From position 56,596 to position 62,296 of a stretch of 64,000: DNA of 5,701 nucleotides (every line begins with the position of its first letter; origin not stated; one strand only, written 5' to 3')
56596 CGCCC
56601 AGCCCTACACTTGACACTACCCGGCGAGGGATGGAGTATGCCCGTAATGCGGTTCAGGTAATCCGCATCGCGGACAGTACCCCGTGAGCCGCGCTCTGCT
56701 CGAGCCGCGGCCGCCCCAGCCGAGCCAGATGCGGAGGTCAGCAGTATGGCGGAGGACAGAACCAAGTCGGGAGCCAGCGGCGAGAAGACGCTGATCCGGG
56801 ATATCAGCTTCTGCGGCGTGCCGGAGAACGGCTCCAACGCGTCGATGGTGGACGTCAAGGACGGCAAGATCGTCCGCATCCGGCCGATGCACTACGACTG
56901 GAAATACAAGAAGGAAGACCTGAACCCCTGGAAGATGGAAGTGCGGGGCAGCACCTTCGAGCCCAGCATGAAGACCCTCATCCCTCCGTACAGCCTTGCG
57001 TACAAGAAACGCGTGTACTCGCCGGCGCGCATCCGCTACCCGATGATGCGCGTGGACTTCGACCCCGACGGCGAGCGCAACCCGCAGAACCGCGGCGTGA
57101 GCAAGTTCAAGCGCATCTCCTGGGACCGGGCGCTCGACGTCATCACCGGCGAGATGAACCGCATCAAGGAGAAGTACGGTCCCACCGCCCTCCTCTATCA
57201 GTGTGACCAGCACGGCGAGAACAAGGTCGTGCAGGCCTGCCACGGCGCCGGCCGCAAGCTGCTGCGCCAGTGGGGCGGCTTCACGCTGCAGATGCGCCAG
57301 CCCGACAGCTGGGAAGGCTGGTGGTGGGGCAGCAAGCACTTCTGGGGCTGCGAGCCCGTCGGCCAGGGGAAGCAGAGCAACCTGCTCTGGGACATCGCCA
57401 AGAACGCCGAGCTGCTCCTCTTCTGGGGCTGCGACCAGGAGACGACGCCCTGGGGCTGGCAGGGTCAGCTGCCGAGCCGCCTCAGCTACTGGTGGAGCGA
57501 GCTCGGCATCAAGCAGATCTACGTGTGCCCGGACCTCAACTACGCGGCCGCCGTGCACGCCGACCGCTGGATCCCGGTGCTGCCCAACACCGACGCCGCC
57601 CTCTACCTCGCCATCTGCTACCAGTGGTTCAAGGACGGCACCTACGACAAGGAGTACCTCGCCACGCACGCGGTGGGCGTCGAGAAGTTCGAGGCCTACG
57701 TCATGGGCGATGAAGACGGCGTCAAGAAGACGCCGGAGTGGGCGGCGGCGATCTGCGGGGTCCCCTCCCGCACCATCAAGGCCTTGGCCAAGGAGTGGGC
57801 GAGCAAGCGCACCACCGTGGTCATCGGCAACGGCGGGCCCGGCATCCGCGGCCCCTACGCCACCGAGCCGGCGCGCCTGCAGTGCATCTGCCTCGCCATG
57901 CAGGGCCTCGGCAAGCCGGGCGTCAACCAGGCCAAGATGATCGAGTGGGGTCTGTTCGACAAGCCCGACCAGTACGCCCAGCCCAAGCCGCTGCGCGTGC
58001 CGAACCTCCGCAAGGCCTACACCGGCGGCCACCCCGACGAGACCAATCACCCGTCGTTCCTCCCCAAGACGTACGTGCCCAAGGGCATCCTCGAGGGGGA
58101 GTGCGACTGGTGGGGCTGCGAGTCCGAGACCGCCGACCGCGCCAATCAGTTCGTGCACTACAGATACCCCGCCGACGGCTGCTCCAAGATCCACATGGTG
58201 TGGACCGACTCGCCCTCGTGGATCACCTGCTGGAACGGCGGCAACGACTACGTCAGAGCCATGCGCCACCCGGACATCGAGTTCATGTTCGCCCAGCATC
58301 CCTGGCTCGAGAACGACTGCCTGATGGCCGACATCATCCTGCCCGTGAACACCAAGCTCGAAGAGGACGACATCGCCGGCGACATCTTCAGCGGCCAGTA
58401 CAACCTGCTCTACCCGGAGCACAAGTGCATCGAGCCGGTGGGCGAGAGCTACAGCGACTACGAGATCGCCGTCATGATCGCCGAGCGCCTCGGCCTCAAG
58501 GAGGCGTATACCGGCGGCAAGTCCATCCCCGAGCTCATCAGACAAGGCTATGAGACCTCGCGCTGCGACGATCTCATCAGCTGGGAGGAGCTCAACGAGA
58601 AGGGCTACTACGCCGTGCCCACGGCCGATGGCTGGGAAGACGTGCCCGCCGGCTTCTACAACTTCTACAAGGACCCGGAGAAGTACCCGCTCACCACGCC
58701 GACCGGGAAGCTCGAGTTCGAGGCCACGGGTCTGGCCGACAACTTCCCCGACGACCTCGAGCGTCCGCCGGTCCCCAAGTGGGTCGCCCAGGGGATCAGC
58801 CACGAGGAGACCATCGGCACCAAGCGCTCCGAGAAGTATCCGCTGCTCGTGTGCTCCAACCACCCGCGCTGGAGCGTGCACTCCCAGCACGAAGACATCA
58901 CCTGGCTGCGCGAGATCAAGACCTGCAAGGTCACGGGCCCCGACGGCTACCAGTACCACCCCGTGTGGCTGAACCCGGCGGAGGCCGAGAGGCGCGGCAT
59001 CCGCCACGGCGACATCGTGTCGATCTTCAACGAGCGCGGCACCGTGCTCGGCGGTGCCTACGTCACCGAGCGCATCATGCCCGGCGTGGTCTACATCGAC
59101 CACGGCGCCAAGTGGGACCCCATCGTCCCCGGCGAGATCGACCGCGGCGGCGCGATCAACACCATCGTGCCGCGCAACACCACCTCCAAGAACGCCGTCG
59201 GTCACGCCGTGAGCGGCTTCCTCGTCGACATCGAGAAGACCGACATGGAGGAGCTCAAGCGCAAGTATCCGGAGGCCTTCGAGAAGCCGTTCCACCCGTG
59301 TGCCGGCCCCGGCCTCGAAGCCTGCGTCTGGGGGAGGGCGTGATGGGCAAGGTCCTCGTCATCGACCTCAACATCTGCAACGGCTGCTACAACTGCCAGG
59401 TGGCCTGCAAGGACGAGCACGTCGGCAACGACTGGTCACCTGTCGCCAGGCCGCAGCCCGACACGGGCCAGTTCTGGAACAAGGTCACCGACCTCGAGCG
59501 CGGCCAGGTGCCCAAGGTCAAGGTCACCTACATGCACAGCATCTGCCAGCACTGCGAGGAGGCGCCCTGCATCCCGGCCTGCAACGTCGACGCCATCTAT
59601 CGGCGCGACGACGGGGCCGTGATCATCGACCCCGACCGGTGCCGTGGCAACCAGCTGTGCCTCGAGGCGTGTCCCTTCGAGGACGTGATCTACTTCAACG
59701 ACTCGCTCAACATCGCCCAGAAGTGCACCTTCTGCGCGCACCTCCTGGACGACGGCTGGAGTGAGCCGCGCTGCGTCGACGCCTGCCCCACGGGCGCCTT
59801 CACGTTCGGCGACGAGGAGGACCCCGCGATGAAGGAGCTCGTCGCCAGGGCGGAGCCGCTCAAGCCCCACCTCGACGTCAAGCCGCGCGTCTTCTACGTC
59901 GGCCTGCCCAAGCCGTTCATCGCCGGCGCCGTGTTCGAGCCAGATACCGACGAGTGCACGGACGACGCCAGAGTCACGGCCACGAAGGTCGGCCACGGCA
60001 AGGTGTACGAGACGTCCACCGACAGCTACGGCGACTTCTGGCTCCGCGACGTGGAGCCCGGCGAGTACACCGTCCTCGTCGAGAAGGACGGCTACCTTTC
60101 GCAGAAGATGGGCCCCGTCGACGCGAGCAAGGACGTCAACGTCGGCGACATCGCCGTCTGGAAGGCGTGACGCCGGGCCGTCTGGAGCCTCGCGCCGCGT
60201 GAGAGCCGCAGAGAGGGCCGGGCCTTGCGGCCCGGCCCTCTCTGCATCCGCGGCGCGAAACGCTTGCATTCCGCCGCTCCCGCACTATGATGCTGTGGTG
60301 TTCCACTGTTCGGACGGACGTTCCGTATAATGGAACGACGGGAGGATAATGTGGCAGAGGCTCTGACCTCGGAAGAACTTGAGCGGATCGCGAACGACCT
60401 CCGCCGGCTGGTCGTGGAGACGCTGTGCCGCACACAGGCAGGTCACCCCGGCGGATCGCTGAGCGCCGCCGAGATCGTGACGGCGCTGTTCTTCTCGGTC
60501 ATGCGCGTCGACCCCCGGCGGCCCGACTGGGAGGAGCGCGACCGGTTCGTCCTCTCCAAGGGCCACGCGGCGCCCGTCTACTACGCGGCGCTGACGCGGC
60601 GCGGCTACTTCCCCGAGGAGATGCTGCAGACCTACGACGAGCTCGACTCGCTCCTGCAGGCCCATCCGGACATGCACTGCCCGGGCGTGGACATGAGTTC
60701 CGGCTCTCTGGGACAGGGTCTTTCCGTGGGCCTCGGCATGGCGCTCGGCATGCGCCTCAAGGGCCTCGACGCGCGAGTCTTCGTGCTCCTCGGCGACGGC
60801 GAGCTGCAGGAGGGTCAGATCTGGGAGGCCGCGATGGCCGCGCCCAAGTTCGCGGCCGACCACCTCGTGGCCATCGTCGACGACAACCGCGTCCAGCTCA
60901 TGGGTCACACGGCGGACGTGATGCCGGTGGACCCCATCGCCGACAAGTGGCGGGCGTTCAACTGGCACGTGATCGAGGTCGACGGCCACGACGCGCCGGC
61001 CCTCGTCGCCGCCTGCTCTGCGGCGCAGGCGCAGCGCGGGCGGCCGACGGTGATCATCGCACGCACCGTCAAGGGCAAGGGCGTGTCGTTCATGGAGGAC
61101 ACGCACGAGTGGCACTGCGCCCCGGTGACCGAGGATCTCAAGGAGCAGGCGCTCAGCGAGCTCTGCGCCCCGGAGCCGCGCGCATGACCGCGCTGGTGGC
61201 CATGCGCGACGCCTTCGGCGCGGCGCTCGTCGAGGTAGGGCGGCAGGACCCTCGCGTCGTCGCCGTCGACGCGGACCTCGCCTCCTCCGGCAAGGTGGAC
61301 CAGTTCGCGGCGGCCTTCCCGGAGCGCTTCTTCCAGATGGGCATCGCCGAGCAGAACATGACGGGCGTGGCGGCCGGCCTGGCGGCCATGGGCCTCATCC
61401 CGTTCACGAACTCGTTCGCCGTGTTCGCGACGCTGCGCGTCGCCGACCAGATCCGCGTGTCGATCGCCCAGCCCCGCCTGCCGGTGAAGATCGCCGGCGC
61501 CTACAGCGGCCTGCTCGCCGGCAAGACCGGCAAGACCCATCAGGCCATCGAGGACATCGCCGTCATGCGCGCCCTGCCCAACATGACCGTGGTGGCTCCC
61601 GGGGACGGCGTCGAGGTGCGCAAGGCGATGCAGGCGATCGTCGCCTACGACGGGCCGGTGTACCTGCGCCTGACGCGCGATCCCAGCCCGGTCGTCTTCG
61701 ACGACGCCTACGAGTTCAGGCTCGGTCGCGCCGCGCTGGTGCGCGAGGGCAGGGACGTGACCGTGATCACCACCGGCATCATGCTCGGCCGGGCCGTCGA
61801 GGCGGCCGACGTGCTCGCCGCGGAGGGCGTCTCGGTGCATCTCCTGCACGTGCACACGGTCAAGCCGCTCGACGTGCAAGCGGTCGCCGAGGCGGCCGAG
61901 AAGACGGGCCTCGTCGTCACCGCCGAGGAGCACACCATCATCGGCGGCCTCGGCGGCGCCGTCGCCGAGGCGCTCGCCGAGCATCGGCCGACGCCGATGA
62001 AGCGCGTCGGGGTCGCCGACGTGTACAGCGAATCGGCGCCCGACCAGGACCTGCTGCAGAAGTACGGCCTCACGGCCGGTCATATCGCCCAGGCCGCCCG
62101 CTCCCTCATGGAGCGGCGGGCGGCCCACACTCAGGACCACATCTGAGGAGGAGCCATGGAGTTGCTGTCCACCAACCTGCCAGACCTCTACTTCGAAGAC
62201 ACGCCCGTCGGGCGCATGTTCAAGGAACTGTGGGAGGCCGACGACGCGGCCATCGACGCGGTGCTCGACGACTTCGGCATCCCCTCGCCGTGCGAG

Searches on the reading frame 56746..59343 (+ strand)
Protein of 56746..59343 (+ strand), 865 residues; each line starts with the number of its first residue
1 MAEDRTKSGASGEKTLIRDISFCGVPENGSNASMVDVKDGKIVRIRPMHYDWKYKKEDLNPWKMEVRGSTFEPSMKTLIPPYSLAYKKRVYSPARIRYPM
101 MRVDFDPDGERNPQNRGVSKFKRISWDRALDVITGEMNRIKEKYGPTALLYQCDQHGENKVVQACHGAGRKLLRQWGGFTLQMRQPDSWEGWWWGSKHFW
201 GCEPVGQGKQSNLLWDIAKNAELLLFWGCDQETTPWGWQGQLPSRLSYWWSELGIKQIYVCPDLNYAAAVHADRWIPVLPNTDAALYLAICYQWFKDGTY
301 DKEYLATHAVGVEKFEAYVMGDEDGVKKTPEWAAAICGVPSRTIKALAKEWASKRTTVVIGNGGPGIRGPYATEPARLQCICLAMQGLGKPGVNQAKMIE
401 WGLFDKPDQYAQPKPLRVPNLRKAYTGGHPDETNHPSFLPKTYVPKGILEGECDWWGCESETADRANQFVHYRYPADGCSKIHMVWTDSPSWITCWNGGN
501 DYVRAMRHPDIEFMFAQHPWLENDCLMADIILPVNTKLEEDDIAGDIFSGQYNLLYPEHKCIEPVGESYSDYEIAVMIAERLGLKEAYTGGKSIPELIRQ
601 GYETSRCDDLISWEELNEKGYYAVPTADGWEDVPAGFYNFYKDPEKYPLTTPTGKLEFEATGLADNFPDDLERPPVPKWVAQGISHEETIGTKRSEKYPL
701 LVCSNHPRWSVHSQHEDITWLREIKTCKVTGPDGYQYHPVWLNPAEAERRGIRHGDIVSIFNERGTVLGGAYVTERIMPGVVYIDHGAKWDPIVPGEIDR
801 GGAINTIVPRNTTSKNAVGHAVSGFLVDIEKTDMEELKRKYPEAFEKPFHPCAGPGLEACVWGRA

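Call 11: search_protein_families(library=pfam, proteins=[window:56746-59343:+])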
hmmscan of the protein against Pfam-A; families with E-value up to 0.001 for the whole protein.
window:56746-59343:+ (865 aa): 3 families
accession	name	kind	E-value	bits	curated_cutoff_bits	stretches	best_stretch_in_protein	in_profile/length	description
PF00384.28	Molybdopterin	-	2e-18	67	24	2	95-329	1-183/353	Molybdopterin oxidoreductase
PF01568.27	Molydop_binding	-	3.1e-18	66.3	26.8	1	701-813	2-98/110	Molydopterin dinucleotide binding domain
PF21423.2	AhtL-like_1st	-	3.7e-12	46.1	27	1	35-87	5-53/55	Pyrogallol hydroxytransferase large subunit-like, domain 1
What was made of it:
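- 56746..60170 (+): P4 operon: alpha-2 (56746-59343, pyrogallol-hydroxytransferase-like bis-MGD molybdoenzyme) and beta-2 (to 60170; Fer4_11 plus a CarboxypepD_reg-like domain). Pfam AhtL-like_1st, Molybdopterin and Molydop_binding (call 11).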

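Call 50: search_solved_structures(query=window:56746-59343:+, max_evalue=0.00001)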
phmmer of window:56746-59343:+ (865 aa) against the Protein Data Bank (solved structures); distinct sequences matched with E-value up to 0.00001: 31.
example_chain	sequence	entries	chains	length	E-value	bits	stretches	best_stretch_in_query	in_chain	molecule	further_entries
4v4c_A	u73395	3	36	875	1.5e-139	469.8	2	34-395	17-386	Pyrogallol hydroxytransferase large subunit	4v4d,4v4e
1eu1_A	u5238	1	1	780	3.6e-71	243.5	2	67-384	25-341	DIMETHYL SULFOXIDE REDUCTASE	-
7l5i_A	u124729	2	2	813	1.3e-68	235.1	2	83-384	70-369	Trimethylamine-N-oxide reductase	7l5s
1e18_A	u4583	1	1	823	6.2e-66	226.1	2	68-384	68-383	DMSO REDUCTASE.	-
4dmr_A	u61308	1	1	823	7.8e-66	225.8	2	68-384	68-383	DMSO REDUCTASE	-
1dms_A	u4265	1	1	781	8.2e-66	225.7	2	85-384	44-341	DMSO REDUCTASE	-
1e60_A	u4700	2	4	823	1.1e-65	225.3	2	68-384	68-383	Dimethyl sulfoxide/trimethylamine N-oxide reductase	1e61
1dmr_A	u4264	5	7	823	1.5e-65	224.8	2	68-384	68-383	DMSO REDUCTASE | Dimethyl sulfoxide/trimethylamine N-oxide reductase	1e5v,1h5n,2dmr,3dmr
1tmo_A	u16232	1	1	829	3.4e-59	203.9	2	88-385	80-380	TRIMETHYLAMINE N-OXIDE REDUCTASE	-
9h4t_A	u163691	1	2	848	5.2e-59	203.2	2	517-832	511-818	Trimethylamine-N-oxide reductase 1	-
2vpw_A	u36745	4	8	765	3.6e-25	91.2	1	254-360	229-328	THIOSULFATE REDUCTASE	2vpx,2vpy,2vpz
7bkb_D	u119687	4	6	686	1.8e-14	55.8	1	107-360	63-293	Formate dehydrogenase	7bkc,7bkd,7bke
7qv7_S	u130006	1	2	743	2.3e-14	55.5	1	106-392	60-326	Hydrogen dependent carbon dioxide reductase subunit FdhF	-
9vap_A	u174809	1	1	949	1.8e-13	52.5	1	117-393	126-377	Formate dehydrogenase molybdopterin-binding subunit FdhA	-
6cz7_A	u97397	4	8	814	1.8e-12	49.2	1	218-361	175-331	ArrA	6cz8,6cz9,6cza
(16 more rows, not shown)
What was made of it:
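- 56746..60170 (+): Best solved structure 4v4c, pyrogallol hydroxytransferase large subunit, E = 1.5e-139 (call 50).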

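Call 55: search_protein_families(library=ncbifam, proteins=[window:56746-59343:+], max_evalue=1e-10)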
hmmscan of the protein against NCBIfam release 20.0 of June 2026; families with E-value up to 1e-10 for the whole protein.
window:56746-59343:+ (865 aa): 16 families
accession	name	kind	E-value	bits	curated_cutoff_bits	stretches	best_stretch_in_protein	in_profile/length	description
TIGR00509.1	bisC_fam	subfamily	1.7e-97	327.5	1017.55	2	481-834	412-756/772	molybdopterin guanine dinucleotide-containing S/N-oxide reductase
TIGR02166.1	dmsA_ynfE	subfamily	4.5e-93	312.7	777.7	2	511-831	486-793/794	DMSO/selenate family reductase complex A subunit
NF011682.0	PRK15102.1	equivalog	3.3e-83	280.2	909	2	523-833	510-811/829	trimethylamine-N-oxide reductase TorA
TIGR02164.1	torA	equivalog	8.5e-79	265.6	1465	2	522-832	505-806/824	trimethylamine-N-oxide reductase TorA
NF011566.1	PRK14990.1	exception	8.9e-60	202.6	1600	2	525-831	520-813/814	dimethylsulfoxide reductase subunit A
NF041885.1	selenate_YnfE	exception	2.3e-54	184.5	1675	2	524-831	506-804/805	selenate/tellurate reductase subunit YnfE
NF041884.1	selenate_YnfF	exception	1.8e-52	178.3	1650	2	527-831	502-797/798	selenate/tellurate reductase subunit YnfF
TIGR03479.1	DMSO_red_II_alp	subfamily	1.1e-40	139.5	984.75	1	85-306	110-304/913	molybdopterin-dependent oxidoreductase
NF012032.0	PRK15488.1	equivalog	2e-37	128.6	694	1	269-363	241-329/759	thiosulfate reductase PhsA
TIGR01591.1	Fdh-alpha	equivalog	6.5e-30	103.8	666.25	1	111-360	55-283/672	formate dehydrogenase subunit alpha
NF041714.1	arsenate_red_ArrA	equivalog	2.4e-16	59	1600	0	247-358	234-343/848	arsenate respiratory reductase molybdopterin-containing subunit ArrA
NF041783.2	mnquin_red_QrcB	equivalog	2.1e-15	55.9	440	0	76-364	88-336/695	menaquinone reductase molybdopterin-binding-like subunit QrcB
TIGR01580.1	narG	equivalog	8.5e-14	50.1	1084.15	0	621-807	1007-1188/1235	nitrate reductase subunit alpha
TIGR02693.1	arsenite_ox_L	equivalog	1.5e-11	43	359.05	0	735-785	722-772/806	arsenate reductase (azurin) large subunit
NF042978.1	EthbenzDh_ebdA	equivalog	1.7e-11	42.6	2000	0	85-305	132-325/977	ethylbenzene dehydrogenase subunit alpha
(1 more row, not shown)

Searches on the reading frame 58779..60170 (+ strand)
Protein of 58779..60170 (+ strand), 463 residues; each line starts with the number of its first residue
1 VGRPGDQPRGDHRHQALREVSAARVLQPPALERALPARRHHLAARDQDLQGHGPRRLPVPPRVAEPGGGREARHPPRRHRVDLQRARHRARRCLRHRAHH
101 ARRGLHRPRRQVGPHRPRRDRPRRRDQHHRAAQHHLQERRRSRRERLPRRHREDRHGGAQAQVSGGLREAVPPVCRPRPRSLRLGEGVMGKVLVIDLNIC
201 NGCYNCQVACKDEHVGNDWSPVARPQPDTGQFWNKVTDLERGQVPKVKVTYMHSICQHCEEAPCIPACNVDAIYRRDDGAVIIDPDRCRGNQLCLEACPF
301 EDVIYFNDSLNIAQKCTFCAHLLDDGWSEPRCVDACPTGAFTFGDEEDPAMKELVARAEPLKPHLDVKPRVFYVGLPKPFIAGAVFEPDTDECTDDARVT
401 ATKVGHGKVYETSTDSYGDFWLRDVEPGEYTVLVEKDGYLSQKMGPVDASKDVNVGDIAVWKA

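Call 20: search_protein_families(library=pfam, proteins=[window:58779-60170:+])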
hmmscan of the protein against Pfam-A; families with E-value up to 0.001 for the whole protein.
window:58779-60170:+ (463 aa): 8 families
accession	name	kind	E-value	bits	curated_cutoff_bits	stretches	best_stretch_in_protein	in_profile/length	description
PF13247.11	Fer4_11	-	1.7e-24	86.3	26.2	1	248-345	2-99/100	4Fe-4S dicluster domain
PF13620.12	CarboxypepD_reg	-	3.5e-12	46.9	32.3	1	381-455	2-77/82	Carboxypeptidase regulatory-like domain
PF12838.12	Fer4_7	-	2.1e-10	41.4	27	1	256-300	2-50/52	4Fe-4S dicluster domain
PF13187.11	Fer4_9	-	4.8e-07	30.1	27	0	200-273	2-52/52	4Fe-4S dicluster domain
PF13237.11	Fer4_10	-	5.6e-07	29.8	25.5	1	281-337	2-53/53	4Fe-4S dicluster domain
PF12837.12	Fer4_6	-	6.3e-05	23.2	25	0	194-211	3-20/24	4Fe-4S binding domain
PF14697.11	Fer4_21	-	8.2e-05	23.1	35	1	255-304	7-57/59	4Fe-4S dicluster domain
PF12797.12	Fer4_2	-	0.00016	21.9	24.5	0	193-211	3-21/22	4Fe-4S binding domain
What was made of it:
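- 56746..60170 (+): Beta-2 domains in call 20.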

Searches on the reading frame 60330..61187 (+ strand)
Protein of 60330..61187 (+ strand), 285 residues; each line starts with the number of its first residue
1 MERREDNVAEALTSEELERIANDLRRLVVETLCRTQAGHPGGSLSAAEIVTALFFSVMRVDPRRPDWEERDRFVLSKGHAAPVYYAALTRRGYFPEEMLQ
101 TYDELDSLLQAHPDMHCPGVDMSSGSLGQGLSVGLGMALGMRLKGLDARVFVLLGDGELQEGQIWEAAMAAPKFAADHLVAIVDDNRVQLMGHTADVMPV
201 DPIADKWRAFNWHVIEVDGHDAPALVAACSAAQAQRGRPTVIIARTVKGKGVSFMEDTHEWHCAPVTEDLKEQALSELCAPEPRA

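Call 20: search_protein_families(library=pfam, proteins=[window:60330-61187:+])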
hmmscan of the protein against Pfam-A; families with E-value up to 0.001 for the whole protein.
window:60330-61187:+ (285 aa): 3 families
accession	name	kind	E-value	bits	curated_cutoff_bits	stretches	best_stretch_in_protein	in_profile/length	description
PF00456.26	Transketolase_N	-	6.6e-57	193.4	22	1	19-270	4-267/334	Transketolase, thiamine diphosphate binding domain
PF13292.11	DXP_synthase_N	-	1.1e-13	51.5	21.2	1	10-189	11-174/274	1-deoxy-D-xylulose-5-phosphate synthase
PF00676.26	E1_dh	-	1.5e-09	37.7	22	1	119-248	93-226/300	Dehydrogenase E1 component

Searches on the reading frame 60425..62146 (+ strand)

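Call 20: search_protein_families(library=pfam, proteins=[window:60425-62146:+])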
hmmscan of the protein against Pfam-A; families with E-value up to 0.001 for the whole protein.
window:60425-62146:+ (573 aa): 3 families
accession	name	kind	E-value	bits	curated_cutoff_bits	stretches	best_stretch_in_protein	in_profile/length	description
PF02779.29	Transket_pyr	-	4.1e-40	137.7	27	1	258-419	3-170/174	Transketolase, pyrimidine binding domain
PF02780.25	Transketolase_C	-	1.5e-32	112.6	25.9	1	434-554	1-124/124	Transketolase, C-terminal domain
PF17147.9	PFOR_II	-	2.1e-05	25.2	27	1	444-520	2-81/102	Pyruvate:ferredoxin oxidoreductase core domain II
